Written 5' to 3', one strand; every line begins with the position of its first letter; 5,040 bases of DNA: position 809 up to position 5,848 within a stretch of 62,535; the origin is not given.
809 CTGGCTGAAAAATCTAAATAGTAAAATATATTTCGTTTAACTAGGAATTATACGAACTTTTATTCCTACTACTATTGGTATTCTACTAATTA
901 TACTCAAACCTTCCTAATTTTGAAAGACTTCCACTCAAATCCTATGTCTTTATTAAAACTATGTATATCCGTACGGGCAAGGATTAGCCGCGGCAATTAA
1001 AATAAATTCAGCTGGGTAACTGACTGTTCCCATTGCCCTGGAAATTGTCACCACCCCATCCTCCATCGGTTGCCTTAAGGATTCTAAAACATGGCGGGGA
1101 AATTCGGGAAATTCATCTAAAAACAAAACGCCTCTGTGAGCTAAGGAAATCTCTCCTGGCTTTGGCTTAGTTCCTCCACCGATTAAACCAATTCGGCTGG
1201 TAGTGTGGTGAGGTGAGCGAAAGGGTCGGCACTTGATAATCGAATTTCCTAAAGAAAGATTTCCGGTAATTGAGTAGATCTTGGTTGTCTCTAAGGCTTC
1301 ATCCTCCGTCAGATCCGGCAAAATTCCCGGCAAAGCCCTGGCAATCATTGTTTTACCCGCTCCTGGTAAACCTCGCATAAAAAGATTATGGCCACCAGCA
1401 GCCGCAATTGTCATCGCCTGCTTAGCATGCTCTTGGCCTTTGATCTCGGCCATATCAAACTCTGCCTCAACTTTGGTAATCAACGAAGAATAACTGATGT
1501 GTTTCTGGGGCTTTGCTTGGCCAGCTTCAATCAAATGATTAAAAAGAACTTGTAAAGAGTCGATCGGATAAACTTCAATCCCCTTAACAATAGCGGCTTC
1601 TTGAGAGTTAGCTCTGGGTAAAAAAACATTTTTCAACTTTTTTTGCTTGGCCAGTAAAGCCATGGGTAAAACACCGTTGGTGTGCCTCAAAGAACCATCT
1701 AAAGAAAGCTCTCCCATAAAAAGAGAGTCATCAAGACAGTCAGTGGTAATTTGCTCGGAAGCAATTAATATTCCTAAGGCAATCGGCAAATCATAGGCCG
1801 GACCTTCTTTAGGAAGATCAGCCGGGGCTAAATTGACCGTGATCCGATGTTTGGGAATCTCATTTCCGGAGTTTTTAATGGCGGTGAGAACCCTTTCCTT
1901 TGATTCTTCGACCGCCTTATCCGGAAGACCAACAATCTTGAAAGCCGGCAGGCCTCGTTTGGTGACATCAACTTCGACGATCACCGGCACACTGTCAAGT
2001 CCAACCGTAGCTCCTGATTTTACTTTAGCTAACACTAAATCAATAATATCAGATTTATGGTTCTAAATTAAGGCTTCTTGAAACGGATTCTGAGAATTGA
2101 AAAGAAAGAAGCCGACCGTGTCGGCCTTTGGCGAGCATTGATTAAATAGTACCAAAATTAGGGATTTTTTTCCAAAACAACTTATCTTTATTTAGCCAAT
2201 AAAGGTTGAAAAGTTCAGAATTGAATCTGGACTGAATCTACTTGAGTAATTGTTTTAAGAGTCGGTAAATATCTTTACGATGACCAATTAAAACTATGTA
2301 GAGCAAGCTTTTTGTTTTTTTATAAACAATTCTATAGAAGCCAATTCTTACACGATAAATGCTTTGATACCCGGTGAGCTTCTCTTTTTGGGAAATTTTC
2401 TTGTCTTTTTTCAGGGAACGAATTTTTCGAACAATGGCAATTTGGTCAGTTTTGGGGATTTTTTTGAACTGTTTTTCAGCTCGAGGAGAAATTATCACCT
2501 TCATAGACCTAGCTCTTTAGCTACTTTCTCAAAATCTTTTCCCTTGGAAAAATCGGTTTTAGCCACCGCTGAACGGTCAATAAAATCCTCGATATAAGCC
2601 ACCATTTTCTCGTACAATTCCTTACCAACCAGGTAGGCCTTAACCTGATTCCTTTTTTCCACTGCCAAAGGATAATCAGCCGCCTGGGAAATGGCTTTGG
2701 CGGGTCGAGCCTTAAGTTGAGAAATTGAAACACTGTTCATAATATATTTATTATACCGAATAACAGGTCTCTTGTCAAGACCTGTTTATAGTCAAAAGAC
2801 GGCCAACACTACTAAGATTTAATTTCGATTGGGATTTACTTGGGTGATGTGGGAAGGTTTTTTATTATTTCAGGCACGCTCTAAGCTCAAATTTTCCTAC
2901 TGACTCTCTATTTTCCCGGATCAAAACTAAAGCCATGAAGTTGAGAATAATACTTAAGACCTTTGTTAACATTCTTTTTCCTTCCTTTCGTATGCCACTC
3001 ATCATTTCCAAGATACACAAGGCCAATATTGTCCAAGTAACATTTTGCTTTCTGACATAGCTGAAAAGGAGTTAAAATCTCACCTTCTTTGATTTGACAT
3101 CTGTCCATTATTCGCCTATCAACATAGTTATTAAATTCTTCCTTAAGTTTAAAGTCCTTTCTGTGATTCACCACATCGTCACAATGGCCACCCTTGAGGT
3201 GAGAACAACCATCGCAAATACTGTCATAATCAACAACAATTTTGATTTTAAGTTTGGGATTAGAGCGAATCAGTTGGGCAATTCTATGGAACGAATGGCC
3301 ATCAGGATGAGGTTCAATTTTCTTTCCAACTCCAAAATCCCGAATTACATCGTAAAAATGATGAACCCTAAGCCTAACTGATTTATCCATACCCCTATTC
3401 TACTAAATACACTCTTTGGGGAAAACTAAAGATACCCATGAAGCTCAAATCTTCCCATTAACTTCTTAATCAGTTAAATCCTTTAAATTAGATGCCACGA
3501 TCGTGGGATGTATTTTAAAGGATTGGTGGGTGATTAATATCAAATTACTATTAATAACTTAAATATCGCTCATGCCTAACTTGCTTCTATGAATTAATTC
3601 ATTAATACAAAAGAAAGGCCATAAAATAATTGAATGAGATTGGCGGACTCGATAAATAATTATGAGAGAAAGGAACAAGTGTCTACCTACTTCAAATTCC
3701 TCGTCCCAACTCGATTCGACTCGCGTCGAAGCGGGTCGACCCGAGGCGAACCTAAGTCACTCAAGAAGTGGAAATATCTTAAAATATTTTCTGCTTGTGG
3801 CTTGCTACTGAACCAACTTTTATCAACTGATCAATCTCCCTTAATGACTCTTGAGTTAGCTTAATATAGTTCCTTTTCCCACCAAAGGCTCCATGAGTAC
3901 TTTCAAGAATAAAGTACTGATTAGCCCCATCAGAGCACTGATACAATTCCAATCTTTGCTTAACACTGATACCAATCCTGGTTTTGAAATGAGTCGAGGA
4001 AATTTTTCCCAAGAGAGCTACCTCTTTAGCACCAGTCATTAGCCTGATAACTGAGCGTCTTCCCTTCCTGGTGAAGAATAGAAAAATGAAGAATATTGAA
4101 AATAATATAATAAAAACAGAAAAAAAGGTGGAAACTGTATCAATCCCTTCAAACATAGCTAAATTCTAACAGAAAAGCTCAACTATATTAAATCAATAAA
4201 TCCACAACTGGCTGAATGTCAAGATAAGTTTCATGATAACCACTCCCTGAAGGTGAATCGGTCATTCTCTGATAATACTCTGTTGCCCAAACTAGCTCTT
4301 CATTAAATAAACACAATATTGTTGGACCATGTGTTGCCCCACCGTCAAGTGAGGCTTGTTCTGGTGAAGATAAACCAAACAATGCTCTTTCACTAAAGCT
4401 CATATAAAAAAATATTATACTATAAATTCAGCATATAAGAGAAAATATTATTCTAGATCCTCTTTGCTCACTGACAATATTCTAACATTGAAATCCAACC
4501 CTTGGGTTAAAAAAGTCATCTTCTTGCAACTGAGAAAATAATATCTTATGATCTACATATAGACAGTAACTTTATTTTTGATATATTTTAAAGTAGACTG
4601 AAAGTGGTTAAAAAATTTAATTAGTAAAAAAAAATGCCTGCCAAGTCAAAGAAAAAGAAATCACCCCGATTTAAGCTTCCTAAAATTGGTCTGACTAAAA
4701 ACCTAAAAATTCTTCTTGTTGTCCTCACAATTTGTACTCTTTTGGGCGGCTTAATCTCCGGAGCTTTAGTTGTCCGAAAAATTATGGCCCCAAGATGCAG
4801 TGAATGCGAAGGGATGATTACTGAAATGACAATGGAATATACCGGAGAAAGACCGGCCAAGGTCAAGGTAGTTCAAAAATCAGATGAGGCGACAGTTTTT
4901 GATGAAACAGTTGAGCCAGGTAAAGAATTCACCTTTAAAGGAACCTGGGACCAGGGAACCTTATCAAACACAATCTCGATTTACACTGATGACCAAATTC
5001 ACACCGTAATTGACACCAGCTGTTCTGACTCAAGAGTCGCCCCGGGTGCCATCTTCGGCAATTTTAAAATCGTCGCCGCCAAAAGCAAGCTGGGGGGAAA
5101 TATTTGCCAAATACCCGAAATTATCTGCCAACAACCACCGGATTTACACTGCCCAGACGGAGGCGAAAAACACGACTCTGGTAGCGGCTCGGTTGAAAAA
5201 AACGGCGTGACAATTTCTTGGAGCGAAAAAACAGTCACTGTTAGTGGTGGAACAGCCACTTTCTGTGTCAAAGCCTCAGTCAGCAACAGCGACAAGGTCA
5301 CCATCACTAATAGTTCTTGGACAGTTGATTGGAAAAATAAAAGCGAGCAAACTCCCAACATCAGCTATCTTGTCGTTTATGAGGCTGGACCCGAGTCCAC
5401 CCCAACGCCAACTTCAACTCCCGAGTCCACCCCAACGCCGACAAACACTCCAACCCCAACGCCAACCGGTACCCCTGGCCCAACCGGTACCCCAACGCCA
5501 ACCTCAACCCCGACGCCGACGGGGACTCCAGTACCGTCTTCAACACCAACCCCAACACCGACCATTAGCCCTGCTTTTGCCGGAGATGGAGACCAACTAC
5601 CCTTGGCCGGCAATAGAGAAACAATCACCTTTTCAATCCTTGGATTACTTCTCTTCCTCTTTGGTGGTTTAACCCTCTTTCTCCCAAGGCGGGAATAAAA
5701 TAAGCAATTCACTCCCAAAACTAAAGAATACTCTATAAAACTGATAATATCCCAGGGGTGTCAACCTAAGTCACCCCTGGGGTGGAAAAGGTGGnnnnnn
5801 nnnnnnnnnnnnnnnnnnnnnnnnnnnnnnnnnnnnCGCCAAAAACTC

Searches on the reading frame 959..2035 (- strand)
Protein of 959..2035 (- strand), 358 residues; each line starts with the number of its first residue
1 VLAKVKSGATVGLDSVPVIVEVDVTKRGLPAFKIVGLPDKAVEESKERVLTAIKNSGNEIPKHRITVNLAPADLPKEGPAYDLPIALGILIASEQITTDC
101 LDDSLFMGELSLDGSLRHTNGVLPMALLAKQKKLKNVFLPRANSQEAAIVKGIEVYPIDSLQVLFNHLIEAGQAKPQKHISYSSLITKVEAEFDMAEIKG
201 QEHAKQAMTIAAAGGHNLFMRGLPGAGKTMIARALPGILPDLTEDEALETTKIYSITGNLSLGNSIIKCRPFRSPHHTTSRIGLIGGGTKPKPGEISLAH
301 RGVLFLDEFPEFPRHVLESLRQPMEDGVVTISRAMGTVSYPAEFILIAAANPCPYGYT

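Call 56: search_protein_families(library=pfam, proteins=[window:959-2035:-], max_evalue=0.001)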
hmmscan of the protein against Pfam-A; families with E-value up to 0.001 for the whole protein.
window:959-2035:- (358 aa): 6 families
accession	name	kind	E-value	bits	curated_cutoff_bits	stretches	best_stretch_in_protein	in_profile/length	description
PF01078.27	Mg_chelatase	-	1.5e-75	253.6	20.3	1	194-357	1-163/207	Magnesium chelatase, subunit ChlI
PF13541.12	ChlI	-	1.3e-48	164.4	27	1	20-143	1-121/121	Subunit ChlI of Mg-chelatase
PF00493.29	MCM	-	8.3e-07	28.8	23.3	1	293-353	114-174/224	MCM P-loop domain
PF07728.20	AAA_5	-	1.8e-06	28.5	22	1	217-354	1-125/139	AAA domain (dynein-related subfamily)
PF00158.32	Sigma54_activat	-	1.6e-05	25.1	20.2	0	287-351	80-142/168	Sigma-54 interaction domain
PF05362.19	Lon_C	-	3.9e-05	23.8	21.1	1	60-162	91-196/205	Lon protease (S16) C-terminal proteolytic domain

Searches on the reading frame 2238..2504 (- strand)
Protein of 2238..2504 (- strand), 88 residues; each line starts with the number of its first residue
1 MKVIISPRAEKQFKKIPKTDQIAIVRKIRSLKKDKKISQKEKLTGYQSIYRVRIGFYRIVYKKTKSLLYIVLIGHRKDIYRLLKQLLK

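Call 56: search_protein_families(library=pfam, proteins=[window:2238-2504:-], max_evalue=0.001)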
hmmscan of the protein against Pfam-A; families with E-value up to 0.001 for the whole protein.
window:2238-2504:- (88 aa): 1 family
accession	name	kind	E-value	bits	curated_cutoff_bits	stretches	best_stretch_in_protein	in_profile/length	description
PF05016.21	ParE_toxin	-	1.9e-08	35.2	23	1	3-80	1-89/89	ParE toxin of type II toxin-antitoxin system, parDE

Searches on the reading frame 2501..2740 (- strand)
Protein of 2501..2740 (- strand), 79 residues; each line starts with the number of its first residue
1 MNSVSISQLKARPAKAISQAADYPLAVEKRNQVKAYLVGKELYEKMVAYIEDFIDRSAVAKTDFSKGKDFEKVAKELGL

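Call 56: search_protein_families(library=pfam, proteins=[window:2501-2740:-], max_evalue=0.001)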
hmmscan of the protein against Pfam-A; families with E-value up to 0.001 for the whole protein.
window:2501-2740:- (79 aa): 1 family
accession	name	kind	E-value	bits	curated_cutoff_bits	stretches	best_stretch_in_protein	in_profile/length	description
PF02604.26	PhdYeFM_antitox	-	3.5e-08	33.5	29.8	1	1-70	1-71/74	Antitoxin Phd_YefM, type II toxin-antitoxin system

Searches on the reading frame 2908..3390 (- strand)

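Call 56: search_protein_families(library=pfam, proteins=[window:2908-3390:-], max_evalue=0.001)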
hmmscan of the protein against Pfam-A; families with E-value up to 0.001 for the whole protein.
window:2908-3390:- (160 aa): 1 family
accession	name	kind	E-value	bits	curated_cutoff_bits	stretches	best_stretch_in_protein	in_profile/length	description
PF06935.16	DUF1284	-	1.2e-07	32.5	25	1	34-117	10-81/102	Protein of unknown function (DUF1284)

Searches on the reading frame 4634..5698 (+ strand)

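Call 56: search_protein_families(library=pfam, proteins=[window:4634-5698:+], max_evalue=0.001)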
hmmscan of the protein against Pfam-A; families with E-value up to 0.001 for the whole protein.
window:4634-5698:+ (354 aa): 1 family
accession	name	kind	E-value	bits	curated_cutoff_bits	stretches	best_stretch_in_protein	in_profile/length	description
PF24269.1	DUF7467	-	3.9e-08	34.5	27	1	73-147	35-114/116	Domain of unknown function (DUF7467)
